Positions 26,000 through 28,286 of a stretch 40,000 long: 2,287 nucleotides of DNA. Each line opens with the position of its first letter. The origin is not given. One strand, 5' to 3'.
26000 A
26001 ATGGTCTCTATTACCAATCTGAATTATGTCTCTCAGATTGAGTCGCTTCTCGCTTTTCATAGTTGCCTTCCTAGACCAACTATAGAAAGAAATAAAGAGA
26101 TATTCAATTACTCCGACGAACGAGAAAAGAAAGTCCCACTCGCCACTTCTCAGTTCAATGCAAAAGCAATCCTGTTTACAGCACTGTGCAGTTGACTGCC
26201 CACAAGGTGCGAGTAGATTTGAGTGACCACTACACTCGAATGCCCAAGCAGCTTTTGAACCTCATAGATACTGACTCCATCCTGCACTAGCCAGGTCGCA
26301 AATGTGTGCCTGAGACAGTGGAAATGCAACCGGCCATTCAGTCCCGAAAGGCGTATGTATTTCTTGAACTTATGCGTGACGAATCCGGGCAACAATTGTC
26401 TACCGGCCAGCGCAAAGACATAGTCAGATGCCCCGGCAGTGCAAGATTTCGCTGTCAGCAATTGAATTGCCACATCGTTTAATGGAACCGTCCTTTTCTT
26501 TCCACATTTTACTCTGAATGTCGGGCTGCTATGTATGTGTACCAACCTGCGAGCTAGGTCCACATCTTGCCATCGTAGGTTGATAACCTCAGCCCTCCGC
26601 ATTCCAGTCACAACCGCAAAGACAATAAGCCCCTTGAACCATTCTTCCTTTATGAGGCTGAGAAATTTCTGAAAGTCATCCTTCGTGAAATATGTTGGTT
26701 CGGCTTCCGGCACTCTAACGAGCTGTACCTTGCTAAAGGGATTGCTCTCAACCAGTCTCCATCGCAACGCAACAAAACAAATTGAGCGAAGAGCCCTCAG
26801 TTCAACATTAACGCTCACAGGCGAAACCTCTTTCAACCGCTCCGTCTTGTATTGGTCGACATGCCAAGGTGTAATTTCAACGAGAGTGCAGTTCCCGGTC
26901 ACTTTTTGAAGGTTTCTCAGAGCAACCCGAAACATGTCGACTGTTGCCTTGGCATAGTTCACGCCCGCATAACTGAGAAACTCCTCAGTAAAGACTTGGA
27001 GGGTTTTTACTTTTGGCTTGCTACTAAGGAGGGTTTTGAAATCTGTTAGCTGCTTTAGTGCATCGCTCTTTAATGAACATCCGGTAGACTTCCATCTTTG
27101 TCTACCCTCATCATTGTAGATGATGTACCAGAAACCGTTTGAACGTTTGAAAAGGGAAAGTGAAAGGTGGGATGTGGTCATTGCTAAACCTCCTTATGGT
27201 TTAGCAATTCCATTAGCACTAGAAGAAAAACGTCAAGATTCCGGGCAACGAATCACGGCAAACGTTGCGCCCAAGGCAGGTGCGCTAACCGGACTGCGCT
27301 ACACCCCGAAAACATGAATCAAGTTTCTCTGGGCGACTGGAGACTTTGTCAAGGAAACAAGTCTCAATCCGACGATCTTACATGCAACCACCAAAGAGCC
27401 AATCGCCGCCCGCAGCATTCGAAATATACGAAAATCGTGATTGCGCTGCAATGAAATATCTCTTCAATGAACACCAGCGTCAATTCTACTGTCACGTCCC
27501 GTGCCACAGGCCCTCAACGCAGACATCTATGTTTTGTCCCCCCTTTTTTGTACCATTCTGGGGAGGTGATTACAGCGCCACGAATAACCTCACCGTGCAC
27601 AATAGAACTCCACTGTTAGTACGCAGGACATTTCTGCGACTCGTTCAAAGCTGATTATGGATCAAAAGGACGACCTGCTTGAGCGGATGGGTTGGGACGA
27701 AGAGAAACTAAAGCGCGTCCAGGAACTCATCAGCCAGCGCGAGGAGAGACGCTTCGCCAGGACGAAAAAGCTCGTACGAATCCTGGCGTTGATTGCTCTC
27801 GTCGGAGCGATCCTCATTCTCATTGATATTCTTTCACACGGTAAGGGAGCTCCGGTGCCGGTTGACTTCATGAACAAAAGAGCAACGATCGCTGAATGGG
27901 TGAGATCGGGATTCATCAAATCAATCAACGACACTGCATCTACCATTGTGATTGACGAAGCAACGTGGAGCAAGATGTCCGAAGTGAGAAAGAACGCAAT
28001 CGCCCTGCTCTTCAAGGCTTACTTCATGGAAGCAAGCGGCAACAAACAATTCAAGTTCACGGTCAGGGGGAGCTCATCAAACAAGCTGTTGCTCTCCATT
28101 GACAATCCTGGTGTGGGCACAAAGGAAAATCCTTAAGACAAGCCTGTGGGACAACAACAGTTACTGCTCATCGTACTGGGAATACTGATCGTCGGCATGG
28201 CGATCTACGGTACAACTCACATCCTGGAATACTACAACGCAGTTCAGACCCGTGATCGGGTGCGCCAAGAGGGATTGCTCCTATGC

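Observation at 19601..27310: Integrase-bearing ~7.7-kb island inserted in tRNA-Pro(UGG), bounded by a perfect 45-bp direct repeat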

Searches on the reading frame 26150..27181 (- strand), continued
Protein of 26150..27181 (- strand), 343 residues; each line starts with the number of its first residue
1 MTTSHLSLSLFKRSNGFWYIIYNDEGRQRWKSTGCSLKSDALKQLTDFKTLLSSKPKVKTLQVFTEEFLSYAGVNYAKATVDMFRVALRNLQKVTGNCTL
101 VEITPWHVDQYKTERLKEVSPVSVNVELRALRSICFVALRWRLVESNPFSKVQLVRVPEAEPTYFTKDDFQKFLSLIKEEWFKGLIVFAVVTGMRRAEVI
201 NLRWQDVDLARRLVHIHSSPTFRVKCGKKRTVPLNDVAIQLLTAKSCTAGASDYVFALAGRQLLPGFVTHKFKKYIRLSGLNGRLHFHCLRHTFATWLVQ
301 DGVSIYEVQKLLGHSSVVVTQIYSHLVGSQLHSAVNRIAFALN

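Call 49: find_encoding_contigs(protein=P0014, flank=10000, max_places=2)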
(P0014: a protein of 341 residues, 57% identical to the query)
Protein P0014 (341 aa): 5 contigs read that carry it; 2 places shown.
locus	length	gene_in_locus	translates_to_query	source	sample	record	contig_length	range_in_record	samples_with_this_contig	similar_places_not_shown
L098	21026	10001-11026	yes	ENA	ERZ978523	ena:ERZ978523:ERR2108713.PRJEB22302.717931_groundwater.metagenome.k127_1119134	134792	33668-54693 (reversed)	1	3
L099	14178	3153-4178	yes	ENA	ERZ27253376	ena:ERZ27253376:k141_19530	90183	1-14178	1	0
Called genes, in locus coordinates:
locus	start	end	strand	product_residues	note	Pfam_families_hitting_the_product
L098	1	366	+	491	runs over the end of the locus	PF00672:HAMP, PF00512:HisKA, PF02518:HATPase_c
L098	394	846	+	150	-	-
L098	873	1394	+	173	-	-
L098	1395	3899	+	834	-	-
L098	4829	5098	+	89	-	-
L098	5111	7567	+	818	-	PF07719:TPR_2 (faint), PF13428:TPR_14 (faint), PF14559:TPR_19 (faint)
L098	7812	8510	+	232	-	PF00702:Hydrolase, PF12710:HAD (weak), PF13419:HAD_2, PF13242:Hydrolase_like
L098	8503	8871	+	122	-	PF01648:ACPS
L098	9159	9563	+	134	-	PF00376:MerR (weak), PF13411:MerR_1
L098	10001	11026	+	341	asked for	PF00589:Phage_integrase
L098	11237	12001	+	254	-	PF13588:HSDR_N_2 (weak)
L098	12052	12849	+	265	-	PF00520:Ion_trans, PF07885:Ion_trans_2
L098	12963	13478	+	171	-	-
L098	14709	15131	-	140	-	-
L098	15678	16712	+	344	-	PF00291:PALP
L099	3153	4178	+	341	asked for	PF00589:Phage_integrase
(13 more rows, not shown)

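Call 50: find_encoding_contigs(protein=P0012, flank=10000, max_places=2)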
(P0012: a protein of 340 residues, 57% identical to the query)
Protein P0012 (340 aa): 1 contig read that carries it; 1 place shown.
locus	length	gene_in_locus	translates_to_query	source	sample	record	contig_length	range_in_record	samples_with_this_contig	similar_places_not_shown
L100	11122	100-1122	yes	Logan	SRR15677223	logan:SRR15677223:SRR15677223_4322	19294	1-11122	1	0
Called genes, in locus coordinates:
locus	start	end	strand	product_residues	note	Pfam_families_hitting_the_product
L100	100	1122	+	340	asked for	PF00589:Phage_integrase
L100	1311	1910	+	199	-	PF01434:Peptidase_M41 (weak), PF13398:Peptidase_M50B (faint)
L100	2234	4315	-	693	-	PF07228:SpoIIE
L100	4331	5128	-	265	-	PF00528:BPD_transp_1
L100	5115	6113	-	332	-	PF19300:BPD_transp_1_N, PF00528:BPD_transp_1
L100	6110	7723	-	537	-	PF00496:SBP_bac_5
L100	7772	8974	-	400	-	PF04055:Radical_SAM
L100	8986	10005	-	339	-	PF00005:ABC_tran, PF13304:AAA_21 (faint), PF08352:oligo_HPY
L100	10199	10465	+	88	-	PF01527:HTH_Tnp_1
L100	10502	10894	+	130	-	-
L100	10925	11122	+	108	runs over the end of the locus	-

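Call 51: find_encoding_contigs(protein=P0005, flank=10000, max_places=2)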
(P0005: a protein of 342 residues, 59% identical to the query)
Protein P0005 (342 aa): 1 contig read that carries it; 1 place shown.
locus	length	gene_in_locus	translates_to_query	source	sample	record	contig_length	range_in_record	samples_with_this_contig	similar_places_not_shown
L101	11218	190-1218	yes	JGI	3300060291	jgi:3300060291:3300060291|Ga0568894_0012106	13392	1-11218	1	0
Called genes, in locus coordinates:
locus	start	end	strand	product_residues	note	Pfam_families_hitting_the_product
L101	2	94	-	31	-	?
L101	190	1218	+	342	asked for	PF00589:Phage_integrase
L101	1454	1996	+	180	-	PF14730:DUF4468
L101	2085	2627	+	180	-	-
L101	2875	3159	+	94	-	-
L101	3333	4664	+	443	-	PF13481:AAA_25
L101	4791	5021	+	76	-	-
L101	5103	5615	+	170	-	-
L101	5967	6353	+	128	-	PF00166:Cpn10 (weak)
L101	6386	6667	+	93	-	-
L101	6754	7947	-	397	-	PF13439:Glyco_transf_4, PF13579:Glyco_trans_4_4 (faint), PF20706:GT4-conflict, PF00534:Glycos_transf_1, PF13524:Glyco_trans_1_2 (weak), PF13692:Glyco_trans_1_4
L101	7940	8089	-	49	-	-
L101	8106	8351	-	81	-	-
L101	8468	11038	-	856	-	PF17210:SdrD_B (weak)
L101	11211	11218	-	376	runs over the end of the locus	PF18962:Por_Secre_tail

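Call 93: search_solved_structures(query=window:26150-27181:-, max_evalue=0.00001, show_alignments=2)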
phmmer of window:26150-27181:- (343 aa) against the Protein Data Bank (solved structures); distinct sequences matched with E-value up to 0.00001: 14.
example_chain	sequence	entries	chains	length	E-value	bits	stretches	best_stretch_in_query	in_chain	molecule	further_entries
5hxy_A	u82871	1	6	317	1.4e-17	67.3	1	68-332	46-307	Tyrosine recombinase XerA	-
4a8e_A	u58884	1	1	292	3.9e-15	59.2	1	123-337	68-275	PROBABLE TYROSINE RECOMBINASE XERC-LIKE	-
1a0p_A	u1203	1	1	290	4.5e-14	55.8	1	128-331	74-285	SITE-SPECIFIC RECOMBINASE XERD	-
5dcf_A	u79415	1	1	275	4.8e-13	52.4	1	184-332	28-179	Tyrosine recombinase XerD,DNA translocase FtsK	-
5c6k_A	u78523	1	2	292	1e-12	51.3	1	91-336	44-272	Integrase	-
2a3v_A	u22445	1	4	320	1.2e-10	44.5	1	277-328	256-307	site-specific recombinase IntI4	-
9i5v_14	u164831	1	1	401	5.4e-10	42.3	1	123-336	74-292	Ribosome-associated translation inhibitor RaiA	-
5dor_A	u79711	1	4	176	2.7e-08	36.8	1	189-336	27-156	Integrase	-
5vfz_A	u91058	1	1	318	3.4e-08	36.4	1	146-335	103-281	Gp33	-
6emy_A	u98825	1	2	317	4.4e-08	36.1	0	285-339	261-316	Int protein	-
6en0_A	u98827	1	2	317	4.8e-08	35.9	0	285-338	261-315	Int protein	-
5jjv_A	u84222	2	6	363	5e-08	35.9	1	162-334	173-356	Tyrosine recombinase XerH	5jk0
1aih_A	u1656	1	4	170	5.1e-08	35.9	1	203-336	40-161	HP1 INTEGRASE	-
6emz_A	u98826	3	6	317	1.3e-07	34.6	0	285-338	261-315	Int protein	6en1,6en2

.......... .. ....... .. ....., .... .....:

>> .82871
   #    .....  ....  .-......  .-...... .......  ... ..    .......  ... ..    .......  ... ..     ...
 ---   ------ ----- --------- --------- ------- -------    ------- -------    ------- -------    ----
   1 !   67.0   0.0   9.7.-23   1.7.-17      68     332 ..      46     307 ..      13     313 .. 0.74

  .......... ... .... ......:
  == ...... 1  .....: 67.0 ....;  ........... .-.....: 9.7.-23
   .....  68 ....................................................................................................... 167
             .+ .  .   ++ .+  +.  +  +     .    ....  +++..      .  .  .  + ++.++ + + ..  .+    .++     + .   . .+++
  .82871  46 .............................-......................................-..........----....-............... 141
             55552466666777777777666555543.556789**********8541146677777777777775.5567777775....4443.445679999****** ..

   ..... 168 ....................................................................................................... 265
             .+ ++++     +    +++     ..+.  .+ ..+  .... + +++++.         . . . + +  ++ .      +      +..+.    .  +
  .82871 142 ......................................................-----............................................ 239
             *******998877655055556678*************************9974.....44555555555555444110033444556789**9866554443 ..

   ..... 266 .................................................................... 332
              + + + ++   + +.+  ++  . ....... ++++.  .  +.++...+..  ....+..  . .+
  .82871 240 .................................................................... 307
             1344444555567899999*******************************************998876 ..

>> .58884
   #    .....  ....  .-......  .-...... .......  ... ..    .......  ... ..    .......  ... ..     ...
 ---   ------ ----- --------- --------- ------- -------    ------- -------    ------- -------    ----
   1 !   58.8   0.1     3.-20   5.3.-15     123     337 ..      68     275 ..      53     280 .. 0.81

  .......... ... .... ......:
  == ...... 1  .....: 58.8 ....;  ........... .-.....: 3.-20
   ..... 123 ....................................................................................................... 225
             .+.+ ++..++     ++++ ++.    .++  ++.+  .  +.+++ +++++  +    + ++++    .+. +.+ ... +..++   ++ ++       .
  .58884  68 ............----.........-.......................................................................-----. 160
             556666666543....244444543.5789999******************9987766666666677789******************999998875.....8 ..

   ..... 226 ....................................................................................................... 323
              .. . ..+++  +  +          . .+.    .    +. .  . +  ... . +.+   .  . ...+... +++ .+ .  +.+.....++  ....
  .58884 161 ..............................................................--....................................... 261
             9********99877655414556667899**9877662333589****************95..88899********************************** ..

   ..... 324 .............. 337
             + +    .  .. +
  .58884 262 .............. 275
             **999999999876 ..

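Call 95: find_encoding_contigs(protein=P0191, flank=10000, max_places=10)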
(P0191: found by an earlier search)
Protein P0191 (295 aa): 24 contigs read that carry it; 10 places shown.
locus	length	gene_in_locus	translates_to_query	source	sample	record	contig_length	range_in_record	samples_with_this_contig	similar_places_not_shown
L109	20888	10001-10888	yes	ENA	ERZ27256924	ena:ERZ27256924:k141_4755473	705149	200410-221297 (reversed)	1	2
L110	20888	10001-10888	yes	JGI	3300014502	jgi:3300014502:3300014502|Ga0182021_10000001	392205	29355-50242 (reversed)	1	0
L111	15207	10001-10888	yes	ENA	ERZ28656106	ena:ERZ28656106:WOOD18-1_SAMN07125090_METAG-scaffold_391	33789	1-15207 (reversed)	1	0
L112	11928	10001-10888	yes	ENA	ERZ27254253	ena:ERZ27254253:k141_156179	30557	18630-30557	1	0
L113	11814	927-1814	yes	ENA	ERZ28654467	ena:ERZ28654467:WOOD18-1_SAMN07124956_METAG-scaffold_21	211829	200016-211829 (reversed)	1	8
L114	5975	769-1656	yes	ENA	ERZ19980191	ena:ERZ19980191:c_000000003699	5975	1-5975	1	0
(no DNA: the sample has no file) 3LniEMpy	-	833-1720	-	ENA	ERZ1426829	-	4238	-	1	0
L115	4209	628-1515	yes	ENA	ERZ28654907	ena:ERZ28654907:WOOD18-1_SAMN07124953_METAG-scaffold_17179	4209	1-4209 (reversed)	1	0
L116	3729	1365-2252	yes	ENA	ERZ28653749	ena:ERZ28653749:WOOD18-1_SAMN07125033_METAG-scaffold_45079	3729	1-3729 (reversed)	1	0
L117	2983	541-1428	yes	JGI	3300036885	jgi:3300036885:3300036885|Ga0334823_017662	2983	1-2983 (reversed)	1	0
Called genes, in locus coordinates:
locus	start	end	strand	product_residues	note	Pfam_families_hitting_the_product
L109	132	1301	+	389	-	PF01208:URO-D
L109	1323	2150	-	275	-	PF05721:PhyH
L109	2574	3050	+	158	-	PF12802:MarR_2 (faint), PF27059:HTH_MmpR5 (weak)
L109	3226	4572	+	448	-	PF02321:OEP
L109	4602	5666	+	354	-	PF25917:BSH_RND, PF25973:BSH_CzcB (weak), PF25881:HH_YBHG (weak), PF25885:HH_EMRA, PF25954:Beta-barrel_RND_2, PF25990:Beta-barrel_YknX (weak), PF25967:RND-MFP_C, PF25989:YknX_C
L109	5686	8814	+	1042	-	PF00873:ACR_tran, PF03176:MMPL (faint)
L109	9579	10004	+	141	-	PF00072:Response_reg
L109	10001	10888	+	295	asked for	PF23023:Anti-Pycsar_Apyc1 (weak), PF00753:Lactamase_B (weak), PF12706:Lactamase_B_2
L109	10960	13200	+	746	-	PF16889:Hepar_II_III_N, PF07940:Hepar_II_III_C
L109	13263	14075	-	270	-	PF00106:adh_short, PF01370:Epimerase (weak), PF08659:KR, PF13561:adh_short_C2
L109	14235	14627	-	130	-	-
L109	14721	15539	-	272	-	-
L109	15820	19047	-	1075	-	PF00873:ACR_tran, PF03176:MMPL (faint)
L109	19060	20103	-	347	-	PF25919:BSH_CusB (faint), PF00364:Biotin_lipoyl (faint), PF25973:BSH_CzcB (weak), PF25954:Beta-barrel_RND_2, PF25967:RND-MFP_C, PF25975:CzcB_C (weak), PF25989:YknX_C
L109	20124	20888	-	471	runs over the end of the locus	PF02321:OEP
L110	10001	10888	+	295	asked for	PF23023:Anti-Pycsar_Apyc1 (weak), PF00753:Lactamase_B (weak), PF12706:Lactamase_B_2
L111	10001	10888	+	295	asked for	PF23023:Anti-Pycsar_Apyc1 (weak), PF00753:Lactamase_B (weak), PF12706:Lactamase_B_2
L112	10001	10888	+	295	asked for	PF23023:Anti-Pycsar_Apyc1 (weak), PF00753:Lactamase_B (weak), PF12706:Lactamase_B_2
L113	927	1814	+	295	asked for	PF23023:Anti-Pycsar_Apyc1 (weak), PF00753:Lactamase_B (weak), PF12706:Lactamase_B_2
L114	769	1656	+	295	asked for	PF23023:Anti-Pycsar_Apyc1 (weak), PF00753:Lactamase_B (weak), PF12706:Lactamase_B_2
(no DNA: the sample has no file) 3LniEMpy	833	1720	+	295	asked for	PF23023:Anti-Pycsar_Apyc1 (weak), PF00753:Lactamase_B (weak), PF12706:Lactamase_B_2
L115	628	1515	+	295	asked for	PF23023:Anti-Pycsar_Apyc1 (weak), PF00753:Lactamase_B (weak), PF12706:Lactamase_B_2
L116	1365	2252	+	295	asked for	PF23023:Anti-Pycsar_Apyc1 (weak), PF00753:Lactamase_B (weak), PF12706:Lactamase_B_2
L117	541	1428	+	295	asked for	PF23023:Anti-Pycsar_Apyc1 (weak), PF00753:Lactamase_B (weak), PF12706:Lactamase_B_2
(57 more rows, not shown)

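Call 96: find_encoding_contigs(protein=P0002, flank=5000, max_places=3)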
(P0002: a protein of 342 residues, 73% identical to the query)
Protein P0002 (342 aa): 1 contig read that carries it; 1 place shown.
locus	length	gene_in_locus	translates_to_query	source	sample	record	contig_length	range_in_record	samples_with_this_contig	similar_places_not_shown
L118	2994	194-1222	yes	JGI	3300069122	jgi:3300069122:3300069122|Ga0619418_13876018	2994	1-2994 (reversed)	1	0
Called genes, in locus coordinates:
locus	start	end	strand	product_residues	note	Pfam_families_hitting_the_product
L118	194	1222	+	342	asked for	PF00589:Phage_integrase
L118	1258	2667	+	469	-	PF01555:N6_N4_Mtase (faint)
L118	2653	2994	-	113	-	?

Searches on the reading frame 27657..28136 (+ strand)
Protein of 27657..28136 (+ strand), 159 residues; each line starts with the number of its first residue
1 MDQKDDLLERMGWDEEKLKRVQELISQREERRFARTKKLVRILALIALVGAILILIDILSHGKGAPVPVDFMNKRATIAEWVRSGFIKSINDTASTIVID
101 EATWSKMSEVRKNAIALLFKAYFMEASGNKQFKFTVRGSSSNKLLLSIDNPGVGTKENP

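Call 20: find_encoding_contigs(protein=window:27657-28136:+, flank=10000, max_places=10)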
Protein window:27657-28136:+ (159 aa): 1 contig read that carries it; 1 place shown.
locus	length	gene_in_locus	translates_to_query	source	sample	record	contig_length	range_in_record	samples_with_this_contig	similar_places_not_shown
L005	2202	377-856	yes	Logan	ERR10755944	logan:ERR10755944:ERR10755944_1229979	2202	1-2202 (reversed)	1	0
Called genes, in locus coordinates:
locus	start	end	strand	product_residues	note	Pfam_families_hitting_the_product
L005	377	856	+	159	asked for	-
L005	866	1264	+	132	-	-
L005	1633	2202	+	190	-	?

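Call 36: search_protein_families(library=pfam, proteins=[window:27657-28136:+], max_evalue=0.001)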
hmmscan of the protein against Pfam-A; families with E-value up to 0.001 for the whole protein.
window:27657-28136:+ (159 aa): 0 families
